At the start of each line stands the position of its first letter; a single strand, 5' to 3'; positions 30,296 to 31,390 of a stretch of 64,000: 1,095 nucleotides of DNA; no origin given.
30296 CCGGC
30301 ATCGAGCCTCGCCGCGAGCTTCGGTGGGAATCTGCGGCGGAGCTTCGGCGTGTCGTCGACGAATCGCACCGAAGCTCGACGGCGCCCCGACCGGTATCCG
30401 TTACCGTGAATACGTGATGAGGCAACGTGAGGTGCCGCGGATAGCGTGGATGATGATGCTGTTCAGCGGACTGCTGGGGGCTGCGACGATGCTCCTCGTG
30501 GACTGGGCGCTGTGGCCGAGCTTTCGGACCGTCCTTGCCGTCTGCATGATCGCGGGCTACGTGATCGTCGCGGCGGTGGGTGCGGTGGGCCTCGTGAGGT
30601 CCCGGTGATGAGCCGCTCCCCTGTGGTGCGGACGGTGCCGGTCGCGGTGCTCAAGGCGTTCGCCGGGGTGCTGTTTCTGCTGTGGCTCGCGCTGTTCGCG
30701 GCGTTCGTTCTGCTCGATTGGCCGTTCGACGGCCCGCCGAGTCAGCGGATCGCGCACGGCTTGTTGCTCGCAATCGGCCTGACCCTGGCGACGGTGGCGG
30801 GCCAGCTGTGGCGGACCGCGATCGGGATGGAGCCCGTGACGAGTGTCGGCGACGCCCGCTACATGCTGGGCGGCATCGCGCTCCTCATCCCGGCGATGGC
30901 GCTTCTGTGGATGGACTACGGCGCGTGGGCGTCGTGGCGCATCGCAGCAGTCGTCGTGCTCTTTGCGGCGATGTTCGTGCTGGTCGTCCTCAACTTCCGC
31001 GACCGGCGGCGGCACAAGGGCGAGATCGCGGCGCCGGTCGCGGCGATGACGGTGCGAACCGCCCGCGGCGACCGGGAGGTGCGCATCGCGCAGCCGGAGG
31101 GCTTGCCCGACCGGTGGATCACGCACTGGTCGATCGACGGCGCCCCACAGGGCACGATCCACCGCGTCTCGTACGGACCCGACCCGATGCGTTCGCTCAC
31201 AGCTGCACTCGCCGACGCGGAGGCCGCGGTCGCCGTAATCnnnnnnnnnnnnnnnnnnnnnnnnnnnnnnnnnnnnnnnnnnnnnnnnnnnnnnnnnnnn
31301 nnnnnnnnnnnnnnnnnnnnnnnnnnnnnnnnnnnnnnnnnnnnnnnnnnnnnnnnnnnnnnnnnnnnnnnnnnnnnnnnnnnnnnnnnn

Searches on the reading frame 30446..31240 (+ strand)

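Call 23: search_protein_families(library=pfam, proteins=[window:30446-31240:+], max_evalue=0.001)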
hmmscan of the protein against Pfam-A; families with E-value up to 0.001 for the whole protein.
window:30446-31240:+ (265 aa): 1 family
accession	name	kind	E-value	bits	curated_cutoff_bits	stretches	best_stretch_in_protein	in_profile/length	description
PF22302.1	DUF6968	-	4.4e-05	23.7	27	1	209-262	14-66/90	Domain of unknown function (DUF6968)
